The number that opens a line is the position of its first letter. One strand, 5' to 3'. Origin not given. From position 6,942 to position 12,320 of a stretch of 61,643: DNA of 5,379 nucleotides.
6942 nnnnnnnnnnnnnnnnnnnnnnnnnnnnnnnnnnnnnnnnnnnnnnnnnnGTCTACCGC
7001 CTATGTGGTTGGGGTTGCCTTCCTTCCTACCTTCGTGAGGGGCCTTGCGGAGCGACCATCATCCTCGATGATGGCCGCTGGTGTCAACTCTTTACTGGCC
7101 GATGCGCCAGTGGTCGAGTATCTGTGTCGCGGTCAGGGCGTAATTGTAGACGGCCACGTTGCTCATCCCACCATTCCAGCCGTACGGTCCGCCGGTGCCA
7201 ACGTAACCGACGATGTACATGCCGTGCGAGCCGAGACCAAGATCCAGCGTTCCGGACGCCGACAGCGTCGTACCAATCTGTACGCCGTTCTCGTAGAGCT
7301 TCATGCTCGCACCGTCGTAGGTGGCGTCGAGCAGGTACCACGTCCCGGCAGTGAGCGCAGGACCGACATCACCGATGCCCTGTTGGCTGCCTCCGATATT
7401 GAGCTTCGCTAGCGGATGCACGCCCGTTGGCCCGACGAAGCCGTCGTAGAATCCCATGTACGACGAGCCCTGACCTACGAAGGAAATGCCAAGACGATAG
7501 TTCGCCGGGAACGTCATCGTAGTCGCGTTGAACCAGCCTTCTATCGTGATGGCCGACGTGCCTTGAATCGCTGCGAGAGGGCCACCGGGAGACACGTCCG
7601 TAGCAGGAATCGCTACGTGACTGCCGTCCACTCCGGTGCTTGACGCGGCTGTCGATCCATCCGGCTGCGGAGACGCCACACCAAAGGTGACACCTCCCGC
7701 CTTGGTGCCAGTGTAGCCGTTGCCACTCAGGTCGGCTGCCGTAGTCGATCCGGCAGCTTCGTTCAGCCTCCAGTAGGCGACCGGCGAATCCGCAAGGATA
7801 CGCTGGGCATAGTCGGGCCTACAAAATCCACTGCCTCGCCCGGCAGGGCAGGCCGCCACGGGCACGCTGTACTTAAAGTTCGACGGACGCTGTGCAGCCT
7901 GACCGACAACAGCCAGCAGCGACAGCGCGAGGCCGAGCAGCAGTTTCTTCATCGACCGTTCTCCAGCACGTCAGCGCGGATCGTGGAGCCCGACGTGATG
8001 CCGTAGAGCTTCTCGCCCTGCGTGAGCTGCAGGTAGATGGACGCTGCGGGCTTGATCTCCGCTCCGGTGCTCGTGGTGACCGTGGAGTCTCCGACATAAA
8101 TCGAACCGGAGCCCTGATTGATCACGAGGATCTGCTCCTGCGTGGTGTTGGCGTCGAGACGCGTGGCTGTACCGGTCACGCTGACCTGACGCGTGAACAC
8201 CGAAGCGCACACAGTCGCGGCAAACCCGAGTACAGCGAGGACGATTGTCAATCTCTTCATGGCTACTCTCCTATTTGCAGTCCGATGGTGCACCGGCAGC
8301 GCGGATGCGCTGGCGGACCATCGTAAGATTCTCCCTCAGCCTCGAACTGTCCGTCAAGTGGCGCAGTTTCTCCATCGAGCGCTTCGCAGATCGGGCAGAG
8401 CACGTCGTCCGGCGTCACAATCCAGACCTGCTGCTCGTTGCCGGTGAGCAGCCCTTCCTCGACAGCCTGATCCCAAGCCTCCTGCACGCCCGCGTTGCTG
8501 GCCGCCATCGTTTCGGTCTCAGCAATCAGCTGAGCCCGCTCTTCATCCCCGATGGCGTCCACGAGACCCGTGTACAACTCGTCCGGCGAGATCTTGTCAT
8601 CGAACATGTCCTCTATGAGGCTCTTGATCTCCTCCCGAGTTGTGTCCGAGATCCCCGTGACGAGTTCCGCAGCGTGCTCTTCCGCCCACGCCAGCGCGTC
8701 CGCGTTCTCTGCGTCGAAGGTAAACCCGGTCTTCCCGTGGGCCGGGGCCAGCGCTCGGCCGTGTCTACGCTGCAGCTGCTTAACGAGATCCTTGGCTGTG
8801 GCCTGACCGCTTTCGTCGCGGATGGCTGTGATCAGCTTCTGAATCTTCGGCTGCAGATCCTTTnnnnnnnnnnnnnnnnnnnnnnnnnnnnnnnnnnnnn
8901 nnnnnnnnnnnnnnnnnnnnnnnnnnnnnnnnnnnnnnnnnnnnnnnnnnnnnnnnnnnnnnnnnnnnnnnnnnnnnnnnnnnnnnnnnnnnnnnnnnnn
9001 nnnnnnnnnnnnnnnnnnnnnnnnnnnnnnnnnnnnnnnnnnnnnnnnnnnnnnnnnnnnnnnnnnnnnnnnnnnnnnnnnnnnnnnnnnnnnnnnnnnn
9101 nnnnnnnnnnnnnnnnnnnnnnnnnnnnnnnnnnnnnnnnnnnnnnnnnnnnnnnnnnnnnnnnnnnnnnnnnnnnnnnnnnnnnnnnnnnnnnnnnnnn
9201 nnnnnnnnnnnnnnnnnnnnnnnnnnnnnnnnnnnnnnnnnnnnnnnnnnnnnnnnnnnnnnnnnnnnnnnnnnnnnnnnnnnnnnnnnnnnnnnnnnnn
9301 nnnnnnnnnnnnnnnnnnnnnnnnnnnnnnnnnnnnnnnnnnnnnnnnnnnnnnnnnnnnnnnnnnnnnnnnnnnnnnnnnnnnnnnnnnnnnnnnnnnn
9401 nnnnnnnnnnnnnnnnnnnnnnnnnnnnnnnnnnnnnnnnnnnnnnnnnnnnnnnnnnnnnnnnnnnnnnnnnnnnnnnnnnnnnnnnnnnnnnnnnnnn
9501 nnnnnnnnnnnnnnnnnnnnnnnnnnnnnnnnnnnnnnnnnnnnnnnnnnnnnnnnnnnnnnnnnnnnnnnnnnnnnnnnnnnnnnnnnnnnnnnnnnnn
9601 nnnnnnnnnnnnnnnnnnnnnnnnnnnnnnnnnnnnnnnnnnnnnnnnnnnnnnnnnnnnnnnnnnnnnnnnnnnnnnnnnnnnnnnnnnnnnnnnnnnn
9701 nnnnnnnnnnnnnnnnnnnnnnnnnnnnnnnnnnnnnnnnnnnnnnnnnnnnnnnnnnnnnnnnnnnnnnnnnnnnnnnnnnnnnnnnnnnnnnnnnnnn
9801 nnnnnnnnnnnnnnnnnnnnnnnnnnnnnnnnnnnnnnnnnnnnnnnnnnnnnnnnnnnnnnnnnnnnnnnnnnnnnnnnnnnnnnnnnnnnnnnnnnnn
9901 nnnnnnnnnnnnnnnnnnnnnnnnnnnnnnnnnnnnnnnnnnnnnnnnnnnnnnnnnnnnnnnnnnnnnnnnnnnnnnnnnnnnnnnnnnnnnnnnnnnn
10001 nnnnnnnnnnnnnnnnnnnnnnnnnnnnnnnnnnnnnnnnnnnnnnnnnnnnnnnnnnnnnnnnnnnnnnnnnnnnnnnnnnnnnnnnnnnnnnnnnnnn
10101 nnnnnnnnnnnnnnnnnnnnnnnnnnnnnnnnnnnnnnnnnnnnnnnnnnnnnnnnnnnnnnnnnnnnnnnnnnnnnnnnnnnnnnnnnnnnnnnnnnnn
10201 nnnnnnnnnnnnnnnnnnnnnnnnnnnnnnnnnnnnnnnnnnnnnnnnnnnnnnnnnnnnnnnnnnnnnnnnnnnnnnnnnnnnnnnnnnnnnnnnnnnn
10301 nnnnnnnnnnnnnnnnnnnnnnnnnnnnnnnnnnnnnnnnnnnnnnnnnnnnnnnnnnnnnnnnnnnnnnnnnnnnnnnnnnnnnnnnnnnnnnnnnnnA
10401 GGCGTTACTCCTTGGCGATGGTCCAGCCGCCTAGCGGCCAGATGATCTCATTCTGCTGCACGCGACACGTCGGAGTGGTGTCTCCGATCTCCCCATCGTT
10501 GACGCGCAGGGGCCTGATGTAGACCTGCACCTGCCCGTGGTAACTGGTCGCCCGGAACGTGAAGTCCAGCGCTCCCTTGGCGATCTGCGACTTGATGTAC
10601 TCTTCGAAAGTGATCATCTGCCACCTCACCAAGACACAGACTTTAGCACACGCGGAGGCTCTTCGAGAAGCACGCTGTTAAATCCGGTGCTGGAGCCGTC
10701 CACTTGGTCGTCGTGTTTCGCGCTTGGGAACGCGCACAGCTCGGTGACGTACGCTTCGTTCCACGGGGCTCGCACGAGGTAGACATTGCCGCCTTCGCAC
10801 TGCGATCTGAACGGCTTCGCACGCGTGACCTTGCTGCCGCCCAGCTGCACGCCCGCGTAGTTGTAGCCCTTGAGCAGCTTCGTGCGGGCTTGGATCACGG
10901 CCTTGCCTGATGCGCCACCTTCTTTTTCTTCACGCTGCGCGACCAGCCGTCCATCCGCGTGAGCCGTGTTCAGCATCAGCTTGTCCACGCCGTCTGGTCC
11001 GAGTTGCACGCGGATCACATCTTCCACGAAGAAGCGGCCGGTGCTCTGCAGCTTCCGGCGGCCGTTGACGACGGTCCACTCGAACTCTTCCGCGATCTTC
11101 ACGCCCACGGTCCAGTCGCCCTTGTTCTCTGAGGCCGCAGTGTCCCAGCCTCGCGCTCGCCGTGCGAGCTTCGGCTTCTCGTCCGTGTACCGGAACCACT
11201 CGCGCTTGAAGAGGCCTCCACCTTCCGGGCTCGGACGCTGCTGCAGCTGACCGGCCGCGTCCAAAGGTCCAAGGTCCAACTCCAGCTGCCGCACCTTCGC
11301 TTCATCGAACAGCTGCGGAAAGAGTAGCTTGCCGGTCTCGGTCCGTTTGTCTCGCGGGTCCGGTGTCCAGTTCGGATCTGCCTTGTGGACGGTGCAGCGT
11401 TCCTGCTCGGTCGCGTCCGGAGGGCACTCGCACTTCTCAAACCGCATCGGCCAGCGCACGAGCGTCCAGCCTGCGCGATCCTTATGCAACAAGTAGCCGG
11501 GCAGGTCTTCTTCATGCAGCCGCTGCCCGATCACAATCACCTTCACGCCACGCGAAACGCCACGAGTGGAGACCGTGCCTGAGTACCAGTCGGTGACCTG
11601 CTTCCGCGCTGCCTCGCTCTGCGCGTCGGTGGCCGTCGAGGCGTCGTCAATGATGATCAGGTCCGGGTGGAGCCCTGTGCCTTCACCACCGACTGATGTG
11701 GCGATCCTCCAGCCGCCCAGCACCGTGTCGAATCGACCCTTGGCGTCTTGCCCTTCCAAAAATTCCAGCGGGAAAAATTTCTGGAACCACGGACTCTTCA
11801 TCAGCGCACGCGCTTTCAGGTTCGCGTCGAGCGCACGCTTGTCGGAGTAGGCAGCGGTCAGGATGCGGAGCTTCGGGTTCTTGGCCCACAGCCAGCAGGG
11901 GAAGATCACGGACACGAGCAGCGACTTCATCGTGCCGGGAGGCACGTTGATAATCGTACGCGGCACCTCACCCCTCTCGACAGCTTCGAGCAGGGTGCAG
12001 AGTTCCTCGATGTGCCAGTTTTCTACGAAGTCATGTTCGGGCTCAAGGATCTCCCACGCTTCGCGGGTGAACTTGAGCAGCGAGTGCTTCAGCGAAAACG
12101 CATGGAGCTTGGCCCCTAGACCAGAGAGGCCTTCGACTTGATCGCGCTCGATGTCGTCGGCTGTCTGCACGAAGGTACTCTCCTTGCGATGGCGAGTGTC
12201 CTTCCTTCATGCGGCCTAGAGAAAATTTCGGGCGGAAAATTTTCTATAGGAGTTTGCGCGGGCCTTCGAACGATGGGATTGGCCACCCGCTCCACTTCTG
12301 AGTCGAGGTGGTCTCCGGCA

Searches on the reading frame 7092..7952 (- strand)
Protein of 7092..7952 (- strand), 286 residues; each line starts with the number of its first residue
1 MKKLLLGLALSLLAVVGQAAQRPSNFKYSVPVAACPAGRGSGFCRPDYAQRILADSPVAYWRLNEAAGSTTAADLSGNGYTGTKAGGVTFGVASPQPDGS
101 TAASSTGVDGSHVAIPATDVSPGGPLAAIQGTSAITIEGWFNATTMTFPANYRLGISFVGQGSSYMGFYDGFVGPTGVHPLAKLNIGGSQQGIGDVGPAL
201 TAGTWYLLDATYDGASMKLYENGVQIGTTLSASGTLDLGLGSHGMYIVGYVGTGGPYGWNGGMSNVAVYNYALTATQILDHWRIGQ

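Call 38: search_protein_families(library=pfam, proteins=[window:7092-7952:-], max_evalue=0.01)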
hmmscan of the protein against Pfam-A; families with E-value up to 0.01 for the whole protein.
window:7092-7952:- (286 aa): 1 family
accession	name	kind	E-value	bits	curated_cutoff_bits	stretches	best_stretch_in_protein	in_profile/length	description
PF13385.13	Laminin_G_3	-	5.4e-15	56.3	27.6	1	129-278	14-150/151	Concanavalin A-like lectin/glucanases superfamily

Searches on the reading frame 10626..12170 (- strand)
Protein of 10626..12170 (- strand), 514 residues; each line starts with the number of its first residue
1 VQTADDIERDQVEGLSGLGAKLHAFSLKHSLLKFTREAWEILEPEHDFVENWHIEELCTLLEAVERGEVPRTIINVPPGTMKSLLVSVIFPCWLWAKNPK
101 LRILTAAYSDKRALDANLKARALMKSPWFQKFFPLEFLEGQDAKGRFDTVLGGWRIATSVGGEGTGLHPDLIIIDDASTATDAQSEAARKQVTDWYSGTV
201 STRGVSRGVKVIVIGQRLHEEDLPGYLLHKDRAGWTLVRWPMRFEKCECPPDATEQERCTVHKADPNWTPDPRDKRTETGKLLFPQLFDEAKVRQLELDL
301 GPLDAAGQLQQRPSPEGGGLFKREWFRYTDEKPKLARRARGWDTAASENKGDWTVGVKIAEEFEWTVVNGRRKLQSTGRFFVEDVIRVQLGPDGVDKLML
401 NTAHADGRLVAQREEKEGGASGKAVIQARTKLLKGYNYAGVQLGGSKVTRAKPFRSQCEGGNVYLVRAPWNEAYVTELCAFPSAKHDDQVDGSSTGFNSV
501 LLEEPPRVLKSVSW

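Call 10: search_protein_families(library=pfam, proteins=[window:10626-12170:-], max_evalue=0.001)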
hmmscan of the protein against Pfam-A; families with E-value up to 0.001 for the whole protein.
window:10626-12170:- (514 aa): 1 family
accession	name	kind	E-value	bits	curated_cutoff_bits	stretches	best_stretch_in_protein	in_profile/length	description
PF17289.8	Terminase_6C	-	5.7e-08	33.3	22.6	1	416-494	60-149/155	Terminase RNaseH-like domain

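Call 11: search_dna_similar(query=window:10626-12170:-, collection=phages, mode=protein, max_rows=25)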
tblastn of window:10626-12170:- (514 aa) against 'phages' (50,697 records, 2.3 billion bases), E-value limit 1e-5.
Records with a match: 2961; places in all: 2965; records where one place covers at least 80% of the query: 1001.
Best place of each record, by identity: <60% 2961.
By first word of the organism name: Escherichia 458; Mycobacterium 437; Klebsiella 334; Microbacterium 270; Pseudomonas 230; Gordonia 185; Salmonella 104; Vibrio 99; Acinetobacter 62; Erwinia 59; and 97 more.
By host as written in the record: Mycobacterium smegmatis mc2 155 314; - 262; Klebsiella pneumoniae 141; Gordonia terrae 3612 133; Escherichia coli 129; Microbacterium foliorum NRRL B-24224 SEA 111; Microbacterium foliorum NRRL B-24224 101; Pseudomonas aeruginosa 76; and 612 more.
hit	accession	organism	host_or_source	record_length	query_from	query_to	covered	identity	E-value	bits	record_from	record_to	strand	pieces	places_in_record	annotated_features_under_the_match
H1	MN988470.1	Rhizobium phage RHph_TM3_3_9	Rhizobium etli T3_9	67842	28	505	93%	35.7%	1e-70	251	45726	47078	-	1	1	terminase large subunit protein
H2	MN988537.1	Rhizobium phage RHph_TM3_3_10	Rhizobium etli T3_10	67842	28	505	93%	35.7%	1e-70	251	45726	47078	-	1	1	terminase large subunit protein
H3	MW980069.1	Rhizobium phage RHEph19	Rhizobium etli sv. phaseoli N561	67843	28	505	93%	35.7%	1e-70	251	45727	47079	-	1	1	terminase large subunit protein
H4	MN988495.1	Rhizobium phage RHph_TM3_3_13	Rhizobium etli T3_13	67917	28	505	93%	35.7%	1e-70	251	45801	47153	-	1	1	terminase large subunit protein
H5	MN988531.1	Rhizobium phage RHph_Y5A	Rhizobium phaseoli N161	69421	28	505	93%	35.7%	1e-70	251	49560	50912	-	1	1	terminase large subunit protein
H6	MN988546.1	Rhizobium phage RHph_Y2_4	Rhizobium phaseoli Y2_4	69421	28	505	93%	35.7%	1e-70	251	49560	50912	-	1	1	terminase large subunit protein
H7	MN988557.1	Rhizobium phage RHph_Y52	Rhizobium phaseoli IE6794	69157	28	505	93%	35.7%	1e-70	251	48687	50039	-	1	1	terminase large subunit protein | hypothetical protein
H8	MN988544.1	Rhizobium phage RHph_Y21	Rhizobium phaseoli N841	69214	28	505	93%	35.7%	1e-70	251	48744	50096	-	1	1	terminase large subunit protein | hypothetical protein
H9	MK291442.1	Paracoccus phage vB_PkoS_Pkon1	Paracoccus kondratievae NCIMB 13773T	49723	28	502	92%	35.5%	8e-62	225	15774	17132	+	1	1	terminase large subunit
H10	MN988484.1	Rhizobium phage RHph_Y60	Rhizobium etli TAL182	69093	28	505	93%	34.1%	7e-67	240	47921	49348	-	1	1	terminase large subunit protein | hypothetical protein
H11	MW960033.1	Rhizobium phage RHph_X3_2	Sinorhizobium americanum X3_2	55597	16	497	94%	33.0%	8e-71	251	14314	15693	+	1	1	terminase large subunit protein | terminase small subunit protein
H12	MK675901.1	Shewanella phage S0112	Shewanella indica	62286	15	501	95%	32.6%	4e-76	266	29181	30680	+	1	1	terminase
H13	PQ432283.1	Acinetobacter phage phi4197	Acinetobacter baumannii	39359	46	500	89%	34.6%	1e-66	239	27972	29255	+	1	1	hypothetical protein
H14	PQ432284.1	Acinetobacter phage phi5013-M1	Acinetobacter baumannii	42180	46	500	89%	34.6%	1e-66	239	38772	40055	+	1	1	hypothetical protein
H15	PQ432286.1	Acinetobacter phage phi5038-11536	Acinetobacter baumannii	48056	46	500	89%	34.6%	1e-66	239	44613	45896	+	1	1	hypothetical protein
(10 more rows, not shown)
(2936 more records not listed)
